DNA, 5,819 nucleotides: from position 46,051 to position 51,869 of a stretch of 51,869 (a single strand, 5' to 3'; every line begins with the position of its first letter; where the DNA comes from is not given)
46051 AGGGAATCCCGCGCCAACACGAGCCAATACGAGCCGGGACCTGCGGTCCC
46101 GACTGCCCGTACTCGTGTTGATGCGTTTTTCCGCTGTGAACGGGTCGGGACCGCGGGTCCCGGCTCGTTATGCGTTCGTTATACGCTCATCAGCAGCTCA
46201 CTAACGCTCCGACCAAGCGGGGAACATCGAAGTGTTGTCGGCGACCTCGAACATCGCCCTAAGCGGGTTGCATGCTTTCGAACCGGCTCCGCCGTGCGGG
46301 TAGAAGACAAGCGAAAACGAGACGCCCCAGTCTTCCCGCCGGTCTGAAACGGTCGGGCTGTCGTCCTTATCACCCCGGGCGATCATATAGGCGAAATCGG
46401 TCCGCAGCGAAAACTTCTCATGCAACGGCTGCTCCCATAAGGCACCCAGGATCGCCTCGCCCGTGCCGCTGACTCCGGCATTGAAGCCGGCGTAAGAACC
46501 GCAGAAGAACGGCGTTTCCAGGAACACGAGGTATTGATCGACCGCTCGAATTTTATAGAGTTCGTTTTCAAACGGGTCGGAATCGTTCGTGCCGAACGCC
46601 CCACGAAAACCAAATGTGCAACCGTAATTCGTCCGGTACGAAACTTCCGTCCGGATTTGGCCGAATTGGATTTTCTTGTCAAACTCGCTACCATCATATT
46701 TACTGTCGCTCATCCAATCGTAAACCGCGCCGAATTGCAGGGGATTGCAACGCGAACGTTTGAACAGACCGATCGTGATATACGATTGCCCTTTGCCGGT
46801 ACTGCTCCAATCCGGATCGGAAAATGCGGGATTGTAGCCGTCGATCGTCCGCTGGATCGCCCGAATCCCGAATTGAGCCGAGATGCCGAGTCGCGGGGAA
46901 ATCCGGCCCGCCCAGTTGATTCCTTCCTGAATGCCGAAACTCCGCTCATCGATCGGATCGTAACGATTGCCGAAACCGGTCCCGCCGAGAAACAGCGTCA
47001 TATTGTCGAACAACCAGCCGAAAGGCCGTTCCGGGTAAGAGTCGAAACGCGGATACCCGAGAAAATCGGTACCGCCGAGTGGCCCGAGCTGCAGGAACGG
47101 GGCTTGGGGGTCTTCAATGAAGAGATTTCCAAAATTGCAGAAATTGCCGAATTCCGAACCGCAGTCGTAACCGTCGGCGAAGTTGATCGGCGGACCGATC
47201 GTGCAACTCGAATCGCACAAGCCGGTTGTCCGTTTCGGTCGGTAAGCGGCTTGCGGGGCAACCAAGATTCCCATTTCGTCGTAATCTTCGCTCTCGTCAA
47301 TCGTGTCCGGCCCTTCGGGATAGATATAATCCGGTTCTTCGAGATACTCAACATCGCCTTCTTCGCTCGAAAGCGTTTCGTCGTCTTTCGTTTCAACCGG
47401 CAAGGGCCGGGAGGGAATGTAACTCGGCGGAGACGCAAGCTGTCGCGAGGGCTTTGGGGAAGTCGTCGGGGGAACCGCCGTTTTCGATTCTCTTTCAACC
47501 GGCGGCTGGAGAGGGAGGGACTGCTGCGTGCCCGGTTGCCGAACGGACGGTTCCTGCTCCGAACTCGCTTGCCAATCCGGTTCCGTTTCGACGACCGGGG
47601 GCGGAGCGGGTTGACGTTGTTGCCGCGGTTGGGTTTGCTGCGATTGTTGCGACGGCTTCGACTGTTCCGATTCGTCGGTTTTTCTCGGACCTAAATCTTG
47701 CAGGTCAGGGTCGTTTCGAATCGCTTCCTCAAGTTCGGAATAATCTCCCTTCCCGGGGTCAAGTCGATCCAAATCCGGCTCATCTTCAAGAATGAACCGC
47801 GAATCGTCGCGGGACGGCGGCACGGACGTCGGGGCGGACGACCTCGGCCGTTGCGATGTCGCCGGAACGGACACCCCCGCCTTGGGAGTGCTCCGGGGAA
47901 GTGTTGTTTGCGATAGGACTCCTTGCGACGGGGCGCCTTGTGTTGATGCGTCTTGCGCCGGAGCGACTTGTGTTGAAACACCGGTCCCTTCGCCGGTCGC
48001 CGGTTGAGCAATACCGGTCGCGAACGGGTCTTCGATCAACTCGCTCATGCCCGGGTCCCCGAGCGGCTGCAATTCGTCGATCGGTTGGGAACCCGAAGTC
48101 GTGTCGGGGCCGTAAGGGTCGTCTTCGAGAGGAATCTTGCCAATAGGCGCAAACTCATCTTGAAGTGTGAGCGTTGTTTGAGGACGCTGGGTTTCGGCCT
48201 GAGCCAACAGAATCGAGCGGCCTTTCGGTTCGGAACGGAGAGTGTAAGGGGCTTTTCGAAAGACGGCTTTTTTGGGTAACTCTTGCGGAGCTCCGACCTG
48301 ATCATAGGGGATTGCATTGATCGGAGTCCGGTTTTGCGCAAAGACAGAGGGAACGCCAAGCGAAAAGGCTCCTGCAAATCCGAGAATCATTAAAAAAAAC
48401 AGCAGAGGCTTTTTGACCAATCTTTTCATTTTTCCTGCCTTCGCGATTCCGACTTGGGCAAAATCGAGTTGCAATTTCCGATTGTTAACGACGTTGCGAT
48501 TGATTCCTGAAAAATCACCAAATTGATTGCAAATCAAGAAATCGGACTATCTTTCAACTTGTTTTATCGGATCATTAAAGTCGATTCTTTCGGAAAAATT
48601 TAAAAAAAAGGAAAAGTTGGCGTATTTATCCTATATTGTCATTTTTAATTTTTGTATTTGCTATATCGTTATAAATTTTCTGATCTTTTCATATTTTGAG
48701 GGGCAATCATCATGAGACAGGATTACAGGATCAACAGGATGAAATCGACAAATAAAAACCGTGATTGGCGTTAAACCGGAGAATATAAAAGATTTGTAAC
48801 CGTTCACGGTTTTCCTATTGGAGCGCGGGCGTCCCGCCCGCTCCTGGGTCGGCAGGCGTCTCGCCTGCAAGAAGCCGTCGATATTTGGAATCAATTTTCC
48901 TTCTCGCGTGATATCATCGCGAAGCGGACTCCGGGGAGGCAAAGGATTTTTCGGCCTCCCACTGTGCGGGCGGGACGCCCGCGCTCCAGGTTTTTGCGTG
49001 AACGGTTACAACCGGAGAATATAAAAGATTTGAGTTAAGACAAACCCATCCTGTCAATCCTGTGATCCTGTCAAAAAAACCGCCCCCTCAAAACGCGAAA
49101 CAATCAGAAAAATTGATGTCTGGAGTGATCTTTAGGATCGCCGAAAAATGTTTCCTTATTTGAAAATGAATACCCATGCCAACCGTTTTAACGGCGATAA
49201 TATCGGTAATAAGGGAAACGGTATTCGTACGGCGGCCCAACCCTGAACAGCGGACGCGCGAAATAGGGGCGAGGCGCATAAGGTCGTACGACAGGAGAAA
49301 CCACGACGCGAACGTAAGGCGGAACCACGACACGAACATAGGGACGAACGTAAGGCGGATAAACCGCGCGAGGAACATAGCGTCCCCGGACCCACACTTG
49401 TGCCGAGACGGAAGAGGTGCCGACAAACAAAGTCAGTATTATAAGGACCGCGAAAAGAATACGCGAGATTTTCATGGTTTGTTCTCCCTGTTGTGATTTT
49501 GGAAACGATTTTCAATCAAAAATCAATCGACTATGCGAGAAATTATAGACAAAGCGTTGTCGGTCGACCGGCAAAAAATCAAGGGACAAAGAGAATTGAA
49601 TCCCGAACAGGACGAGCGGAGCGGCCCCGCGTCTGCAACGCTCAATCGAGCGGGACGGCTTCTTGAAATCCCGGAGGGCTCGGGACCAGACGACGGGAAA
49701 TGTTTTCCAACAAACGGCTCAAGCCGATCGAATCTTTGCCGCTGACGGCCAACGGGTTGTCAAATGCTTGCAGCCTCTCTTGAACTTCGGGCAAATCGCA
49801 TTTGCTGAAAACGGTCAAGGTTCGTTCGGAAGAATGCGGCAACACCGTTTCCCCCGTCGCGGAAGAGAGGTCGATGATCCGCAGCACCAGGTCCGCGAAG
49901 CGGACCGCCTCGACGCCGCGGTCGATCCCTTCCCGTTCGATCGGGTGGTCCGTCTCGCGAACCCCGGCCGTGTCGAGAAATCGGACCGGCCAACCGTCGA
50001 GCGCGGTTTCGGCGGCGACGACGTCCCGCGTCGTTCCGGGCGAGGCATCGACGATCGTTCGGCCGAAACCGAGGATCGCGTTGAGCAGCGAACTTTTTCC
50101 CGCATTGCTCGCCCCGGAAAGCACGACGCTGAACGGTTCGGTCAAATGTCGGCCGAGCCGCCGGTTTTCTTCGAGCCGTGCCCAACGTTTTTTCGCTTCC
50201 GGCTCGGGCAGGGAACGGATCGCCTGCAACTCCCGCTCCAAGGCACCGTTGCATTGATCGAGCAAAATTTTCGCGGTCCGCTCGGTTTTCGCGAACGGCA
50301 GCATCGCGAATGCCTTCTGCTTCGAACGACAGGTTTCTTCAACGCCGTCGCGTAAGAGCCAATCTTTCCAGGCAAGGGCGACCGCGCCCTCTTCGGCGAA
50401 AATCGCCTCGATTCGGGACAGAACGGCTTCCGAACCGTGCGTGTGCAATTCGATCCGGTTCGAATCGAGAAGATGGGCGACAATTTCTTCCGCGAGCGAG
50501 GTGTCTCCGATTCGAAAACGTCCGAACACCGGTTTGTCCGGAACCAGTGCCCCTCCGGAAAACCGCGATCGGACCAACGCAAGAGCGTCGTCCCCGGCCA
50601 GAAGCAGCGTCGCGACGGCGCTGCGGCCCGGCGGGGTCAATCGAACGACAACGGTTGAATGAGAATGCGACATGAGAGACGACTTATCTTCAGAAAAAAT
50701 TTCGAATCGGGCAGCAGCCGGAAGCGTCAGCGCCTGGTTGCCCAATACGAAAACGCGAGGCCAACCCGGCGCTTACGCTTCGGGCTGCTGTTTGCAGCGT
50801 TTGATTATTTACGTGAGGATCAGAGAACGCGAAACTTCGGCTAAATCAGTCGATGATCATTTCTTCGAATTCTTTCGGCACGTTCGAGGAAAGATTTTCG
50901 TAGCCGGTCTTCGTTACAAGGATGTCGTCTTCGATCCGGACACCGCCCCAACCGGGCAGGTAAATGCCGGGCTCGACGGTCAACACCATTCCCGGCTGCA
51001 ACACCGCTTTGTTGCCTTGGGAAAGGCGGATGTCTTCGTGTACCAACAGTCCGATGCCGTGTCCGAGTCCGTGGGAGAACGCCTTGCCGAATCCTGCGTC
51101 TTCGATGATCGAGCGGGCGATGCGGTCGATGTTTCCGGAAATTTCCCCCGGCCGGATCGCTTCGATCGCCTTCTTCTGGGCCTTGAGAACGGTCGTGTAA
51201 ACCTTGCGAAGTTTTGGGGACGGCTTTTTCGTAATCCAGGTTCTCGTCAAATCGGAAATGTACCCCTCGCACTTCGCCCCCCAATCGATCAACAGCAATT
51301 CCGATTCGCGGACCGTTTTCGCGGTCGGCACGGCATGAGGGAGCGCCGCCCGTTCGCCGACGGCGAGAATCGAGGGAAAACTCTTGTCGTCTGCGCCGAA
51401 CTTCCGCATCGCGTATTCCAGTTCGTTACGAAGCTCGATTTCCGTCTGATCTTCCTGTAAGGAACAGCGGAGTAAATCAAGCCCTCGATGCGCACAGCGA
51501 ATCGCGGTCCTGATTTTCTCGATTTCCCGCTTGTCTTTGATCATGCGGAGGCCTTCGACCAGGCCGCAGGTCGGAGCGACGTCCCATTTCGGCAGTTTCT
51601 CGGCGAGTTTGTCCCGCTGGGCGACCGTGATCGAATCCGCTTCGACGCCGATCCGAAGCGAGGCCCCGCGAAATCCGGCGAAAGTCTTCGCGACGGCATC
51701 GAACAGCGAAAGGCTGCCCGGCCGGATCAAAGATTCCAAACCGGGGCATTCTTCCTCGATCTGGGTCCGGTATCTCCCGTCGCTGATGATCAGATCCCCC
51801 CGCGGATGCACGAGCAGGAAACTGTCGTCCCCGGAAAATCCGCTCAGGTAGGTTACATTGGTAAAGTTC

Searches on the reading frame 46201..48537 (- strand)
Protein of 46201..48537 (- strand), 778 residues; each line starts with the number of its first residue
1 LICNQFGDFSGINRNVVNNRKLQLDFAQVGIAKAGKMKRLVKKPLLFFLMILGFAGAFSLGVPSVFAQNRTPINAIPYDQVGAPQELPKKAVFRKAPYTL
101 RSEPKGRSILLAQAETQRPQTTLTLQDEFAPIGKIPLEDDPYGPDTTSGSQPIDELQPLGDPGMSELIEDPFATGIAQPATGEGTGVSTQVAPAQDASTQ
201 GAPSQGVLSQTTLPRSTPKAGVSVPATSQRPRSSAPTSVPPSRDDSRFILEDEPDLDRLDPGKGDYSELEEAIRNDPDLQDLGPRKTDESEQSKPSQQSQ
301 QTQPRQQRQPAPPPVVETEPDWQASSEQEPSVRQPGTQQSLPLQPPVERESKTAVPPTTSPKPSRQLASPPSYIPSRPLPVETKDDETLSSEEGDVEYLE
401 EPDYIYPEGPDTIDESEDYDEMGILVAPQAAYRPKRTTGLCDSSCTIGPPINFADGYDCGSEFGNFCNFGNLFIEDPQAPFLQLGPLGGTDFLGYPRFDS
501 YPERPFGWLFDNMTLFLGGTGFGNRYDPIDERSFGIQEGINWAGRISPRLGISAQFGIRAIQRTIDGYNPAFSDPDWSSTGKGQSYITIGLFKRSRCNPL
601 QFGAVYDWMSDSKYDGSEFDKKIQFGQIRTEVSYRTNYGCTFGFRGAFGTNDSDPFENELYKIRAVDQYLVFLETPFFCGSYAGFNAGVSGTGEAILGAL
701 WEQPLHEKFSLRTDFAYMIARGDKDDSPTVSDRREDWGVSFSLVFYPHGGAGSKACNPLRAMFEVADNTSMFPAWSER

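Call 8: search_protein_families(library=pfam, proteins=[window:46201-48537:-], max_evalue=0.001)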
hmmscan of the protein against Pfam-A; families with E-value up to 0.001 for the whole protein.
window:46201-48537:- (778 aa): 1 family
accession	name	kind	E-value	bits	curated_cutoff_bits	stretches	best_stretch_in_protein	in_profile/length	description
PF20371.4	DUF6666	-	7.2e-47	160.7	27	1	509-772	36-300/301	Family of unknown function (DUF6666)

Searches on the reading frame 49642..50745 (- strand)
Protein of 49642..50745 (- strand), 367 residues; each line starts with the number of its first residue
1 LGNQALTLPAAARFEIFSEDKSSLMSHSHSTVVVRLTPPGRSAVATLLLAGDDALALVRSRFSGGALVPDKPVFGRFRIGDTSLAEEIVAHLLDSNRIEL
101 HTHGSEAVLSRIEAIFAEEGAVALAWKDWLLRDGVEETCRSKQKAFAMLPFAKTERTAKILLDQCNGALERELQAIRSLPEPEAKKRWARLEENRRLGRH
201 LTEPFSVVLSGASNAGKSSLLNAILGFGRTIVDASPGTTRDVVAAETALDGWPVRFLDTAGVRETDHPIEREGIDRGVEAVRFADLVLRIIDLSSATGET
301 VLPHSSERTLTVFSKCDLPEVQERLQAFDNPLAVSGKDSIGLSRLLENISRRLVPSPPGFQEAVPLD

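Call 8: search_protein_families(library=pfam, proteins=[window:49642-50745:-], max_evalue=0.001)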
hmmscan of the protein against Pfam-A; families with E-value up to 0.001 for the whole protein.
window:49642-50745:- (367 aa): 3 families
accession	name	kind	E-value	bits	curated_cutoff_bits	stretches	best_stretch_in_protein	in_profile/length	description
PF01926.29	MMR_HSR1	-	3e-17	63.2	21.9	1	207-295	2-86/113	50S ribosome-binding GTPase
PF02421.24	FeoB_N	-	7.4e-05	22.8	27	1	206-294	2-89/156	Ferrous iron transport protein B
PF13191.12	AAA_16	-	0.00062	20.7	32.6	0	204-301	24-135/167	AAA ATPase domain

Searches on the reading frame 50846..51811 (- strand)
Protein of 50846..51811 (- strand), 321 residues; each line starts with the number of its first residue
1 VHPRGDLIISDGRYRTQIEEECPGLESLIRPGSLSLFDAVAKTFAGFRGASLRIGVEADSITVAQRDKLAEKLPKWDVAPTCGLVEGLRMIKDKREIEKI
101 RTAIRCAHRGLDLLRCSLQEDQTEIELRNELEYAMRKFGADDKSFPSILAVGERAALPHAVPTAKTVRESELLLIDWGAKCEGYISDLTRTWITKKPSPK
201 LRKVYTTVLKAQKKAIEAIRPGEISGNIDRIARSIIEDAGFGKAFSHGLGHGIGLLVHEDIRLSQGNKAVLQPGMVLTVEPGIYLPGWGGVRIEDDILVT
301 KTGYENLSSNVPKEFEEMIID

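Call 8: search_protein_families(library=pfam, proteins=[window:50846-51811:-], max_evalue=0.001)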
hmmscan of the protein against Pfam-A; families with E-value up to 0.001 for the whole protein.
window:50846-51811:- (321 aa): 2 families
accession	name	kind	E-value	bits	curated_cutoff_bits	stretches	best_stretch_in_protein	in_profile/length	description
PF00557.29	Peptidase_M24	-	1.3e-67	228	23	1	98-301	1-208/208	Metallopeptidase family M24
PF01321.24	Creatinase_N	-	6.4e-09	36.9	22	1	5-91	45-128/128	Creatinase/Prolidase N-terminal domain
